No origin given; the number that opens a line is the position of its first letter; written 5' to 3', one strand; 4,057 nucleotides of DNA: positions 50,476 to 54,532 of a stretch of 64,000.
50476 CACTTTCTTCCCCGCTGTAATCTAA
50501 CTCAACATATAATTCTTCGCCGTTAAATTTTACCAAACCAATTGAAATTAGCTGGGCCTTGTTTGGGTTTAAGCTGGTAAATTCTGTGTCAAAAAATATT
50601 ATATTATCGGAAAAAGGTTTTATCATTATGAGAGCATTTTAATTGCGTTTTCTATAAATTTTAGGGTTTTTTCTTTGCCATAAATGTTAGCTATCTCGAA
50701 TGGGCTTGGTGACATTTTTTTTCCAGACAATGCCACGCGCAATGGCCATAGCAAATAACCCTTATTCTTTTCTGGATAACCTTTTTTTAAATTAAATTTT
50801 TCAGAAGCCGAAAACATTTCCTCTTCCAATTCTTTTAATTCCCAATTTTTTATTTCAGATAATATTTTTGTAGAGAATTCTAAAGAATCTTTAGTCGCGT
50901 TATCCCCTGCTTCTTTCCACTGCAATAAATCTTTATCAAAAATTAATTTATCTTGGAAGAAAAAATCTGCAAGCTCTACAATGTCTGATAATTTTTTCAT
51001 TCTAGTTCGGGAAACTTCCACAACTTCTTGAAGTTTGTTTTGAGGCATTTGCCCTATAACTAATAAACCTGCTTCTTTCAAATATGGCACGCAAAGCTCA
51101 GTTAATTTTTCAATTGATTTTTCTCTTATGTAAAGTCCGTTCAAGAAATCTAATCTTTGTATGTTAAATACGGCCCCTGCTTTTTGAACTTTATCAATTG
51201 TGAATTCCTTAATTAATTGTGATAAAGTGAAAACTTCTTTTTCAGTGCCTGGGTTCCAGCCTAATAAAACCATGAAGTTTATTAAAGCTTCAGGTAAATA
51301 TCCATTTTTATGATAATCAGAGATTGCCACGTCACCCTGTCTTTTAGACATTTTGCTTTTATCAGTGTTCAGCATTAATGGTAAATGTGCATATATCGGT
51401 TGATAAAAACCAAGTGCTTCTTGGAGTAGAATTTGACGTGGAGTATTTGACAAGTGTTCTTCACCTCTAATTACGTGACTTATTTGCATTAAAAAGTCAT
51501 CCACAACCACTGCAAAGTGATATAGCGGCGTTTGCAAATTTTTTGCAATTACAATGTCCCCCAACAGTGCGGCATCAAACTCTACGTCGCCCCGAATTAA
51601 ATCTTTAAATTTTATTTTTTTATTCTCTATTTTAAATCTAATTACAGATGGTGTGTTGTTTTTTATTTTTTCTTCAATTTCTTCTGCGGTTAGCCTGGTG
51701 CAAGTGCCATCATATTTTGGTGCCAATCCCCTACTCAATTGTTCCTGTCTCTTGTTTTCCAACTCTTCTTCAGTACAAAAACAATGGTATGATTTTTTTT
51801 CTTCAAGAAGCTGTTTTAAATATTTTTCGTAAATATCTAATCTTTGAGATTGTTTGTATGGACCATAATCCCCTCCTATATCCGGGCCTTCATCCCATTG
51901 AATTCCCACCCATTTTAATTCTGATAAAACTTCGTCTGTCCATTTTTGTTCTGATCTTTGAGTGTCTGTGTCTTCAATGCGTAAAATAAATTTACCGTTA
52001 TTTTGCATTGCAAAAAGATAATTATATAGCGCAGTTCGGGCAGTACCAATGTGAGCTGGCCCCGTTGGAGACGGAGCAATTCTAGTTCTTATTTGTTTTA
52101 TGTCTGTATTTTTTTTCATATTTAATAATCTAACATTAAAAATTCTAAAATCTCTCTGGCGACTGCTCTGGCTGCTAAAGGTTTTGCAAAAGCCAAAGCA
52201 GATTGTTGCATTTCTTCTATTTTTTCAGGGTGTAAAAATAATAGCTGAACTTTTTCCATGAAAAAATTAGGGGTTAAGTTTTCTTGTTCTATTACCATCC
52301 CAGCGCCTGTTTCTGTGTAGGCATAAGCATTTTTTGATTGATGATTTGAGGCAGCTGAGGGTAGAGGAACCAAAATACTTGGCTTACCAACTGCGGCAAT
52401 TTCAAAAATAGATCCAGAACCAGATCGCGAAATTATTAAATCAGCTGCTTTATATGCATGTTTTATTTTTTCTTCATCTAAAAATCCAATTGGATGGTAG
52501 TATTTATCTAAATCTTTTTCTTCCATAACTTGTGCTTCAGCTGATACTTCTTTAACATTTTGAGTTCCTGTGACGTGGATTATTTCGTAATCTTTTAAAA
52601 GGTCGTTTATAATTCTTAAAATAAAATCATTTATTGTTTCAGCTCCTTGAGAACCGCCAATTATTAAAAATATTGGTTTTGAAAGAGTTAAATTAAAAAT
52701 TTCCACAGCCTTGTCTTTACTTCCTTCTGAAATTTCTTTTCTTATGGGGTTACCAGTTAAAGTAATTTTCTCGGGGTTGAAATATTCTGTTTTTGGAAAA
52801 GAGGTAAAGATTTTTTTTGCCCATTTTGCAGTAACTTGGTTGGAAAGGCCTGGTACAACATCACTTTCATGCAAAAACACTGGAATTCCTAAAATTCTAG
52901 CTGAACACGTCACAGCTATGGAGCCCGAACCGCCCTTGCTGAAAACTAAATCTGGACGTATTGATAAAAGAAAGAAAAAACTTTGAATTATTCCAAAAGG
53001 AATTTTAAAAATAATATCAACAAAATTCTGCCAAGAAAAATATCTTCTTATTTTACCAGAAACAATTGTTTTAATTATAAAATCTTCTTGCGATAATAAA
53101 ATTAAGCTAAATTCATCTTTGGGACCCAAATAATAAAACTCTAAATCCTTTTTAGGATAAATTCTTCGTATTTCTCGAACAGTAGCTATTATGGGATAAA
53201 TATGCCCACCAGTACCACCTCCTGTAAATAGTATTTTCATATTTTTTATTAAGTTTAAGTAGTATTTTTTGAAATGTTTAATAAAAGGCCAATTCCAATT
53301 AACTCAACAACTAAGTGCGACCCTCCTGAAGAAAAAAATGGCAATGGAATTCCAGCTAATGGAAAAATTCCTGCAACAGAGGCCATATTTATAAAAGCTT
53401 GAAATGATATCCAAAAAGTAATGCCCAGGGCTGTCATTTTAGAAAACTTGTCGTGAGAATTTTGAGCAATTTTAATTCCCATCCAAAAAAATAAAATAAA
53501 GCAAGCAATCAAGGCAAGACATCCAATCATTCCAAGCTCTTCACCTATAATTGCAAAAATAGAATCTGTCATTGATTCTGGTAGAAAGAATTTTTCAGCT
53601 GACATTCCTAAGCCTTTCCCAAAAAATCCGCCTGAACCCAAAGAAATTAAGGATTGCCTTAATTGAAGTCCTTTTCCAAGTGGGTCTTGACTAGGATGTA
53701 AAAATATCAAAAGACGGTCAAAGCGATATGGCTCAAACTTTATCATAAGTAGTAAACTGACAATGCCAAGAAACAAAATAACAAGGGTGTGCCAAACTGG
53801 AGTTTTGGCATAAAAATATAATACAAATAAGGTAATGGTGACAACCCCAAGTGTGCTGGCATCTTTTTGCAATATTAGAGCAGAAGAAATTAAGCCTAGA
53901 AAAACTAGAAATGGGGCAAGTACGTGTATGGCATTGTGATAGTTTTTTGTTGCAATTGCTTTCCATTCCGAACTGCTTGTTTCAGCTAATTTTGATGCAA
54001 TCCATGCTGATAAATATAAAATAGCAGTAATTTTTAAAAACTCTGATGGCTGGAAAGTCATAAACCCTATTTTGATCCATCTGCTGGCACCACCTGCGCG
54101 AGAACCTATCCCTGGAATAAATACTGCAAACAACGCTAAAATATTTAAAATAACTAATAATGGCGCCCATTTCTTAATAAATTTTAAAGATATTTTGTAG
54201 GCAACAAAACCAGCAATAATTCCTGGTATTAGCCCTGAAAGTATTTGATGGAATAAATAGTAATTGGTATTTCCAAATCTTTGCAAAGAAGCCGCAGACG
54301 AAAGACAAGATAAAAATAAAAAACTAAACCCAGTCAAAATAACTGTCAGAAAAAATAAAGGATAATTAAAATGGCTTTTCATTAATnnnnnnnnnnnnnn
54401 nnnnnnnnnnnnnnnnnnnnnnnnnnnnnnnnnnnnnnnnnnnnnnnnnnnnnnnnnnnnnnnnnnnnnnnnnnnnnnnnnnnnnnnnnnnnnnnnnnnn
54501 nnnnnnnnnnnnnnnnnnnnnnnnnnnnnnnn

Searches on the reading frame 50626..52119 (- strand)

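Call 48: search_protein_families(library=pfam, proteins=[window:50626-52119:-], max_evalue=0.00001)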
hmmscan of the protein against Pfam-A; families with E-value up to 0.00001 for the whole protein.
window:50626-52119:- (497 aa): 2 families
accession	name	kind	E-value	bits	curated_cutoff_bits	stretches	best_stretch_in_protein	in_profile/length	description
PF00749.27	tRNA-synt_1c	-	4.5e-104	348.2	23.4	1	9-324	1-313/314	tRNA synthetases class I (E and Q), catalytic domain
PF19269.4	Anticodon_2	-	1.8e-26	93.7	23.6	1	339-493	2-141/141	Anticodon binding domain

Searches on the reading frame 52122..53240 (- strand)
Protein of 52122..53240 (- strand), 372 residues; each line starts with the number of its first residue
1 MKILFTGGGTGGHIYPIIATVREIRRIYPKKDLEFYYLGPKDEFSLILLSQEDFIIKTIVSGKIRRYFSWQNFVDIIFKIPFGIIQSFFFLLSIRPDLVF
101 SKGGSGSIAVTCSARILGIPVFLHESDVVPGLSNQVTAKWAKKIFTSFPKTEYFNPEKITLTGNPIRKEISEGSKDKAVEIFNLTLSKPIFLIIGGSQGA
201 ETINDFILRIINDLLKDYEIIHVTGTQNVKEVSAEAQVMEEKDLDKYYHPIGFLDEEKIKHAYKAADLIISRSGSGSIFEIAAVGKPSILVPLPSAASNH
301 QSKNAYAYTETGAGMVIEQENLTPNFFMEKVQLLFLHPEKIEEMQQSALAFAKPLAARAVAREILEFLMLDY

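Call 48: search_protein_families(library=pfam, proteins=[window:52122-53240:-], max_evalue=0.00001)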
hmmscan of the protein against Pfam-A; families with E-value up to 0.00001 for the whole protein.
window:52122-53240:- (372 aa): 2 families
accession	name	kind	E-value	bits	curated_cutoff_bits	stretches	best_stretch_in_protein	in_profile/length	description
PF04101.22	Glyco_tran_28_C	-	4.6e-37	128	22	1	192-354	3-161/166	Glycosyltransferase family 28 C-terminal domain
PF03033.26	Glyco_transf_28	-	3.2e-24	86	26.2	1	3-146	1-139/139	Glycosyltransferase family 28 N-terminal domain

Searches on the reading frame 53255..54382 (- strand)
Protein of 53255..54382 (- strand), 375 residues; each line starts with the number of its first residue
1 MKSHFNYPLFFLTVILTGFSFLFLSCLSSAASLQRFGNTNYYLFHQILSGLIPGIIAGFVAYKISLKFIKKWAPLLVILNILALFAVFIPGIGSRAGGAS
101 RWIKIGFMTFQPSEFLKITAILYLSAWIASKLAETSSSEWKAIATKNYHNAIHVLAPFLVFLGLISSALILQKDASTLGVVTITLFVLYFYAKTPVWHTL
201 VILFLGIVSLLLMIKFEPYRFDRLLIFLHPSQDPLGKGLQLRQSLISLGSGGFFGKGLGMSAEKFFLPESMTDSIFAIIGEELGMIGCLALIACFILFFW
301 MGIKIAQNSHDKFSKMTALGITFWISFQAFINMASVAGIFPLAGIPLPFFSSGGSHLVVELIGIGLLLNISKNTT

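Call 48: search_protein_families(library=pfam, proteins=[window:53255-54382:-], max_evalue=0.00001)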
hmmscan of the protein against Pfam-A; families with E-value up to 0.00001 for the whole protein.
window:53255-54382:- (375 aa): 1 family
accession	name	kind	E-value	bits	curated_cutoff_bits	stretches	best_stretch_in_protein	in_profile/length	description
PF01098.24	FTSW_RODA_SPOVE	-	4.7e-93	312.4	26.4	1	9-374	3-354/356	Cell cycle protein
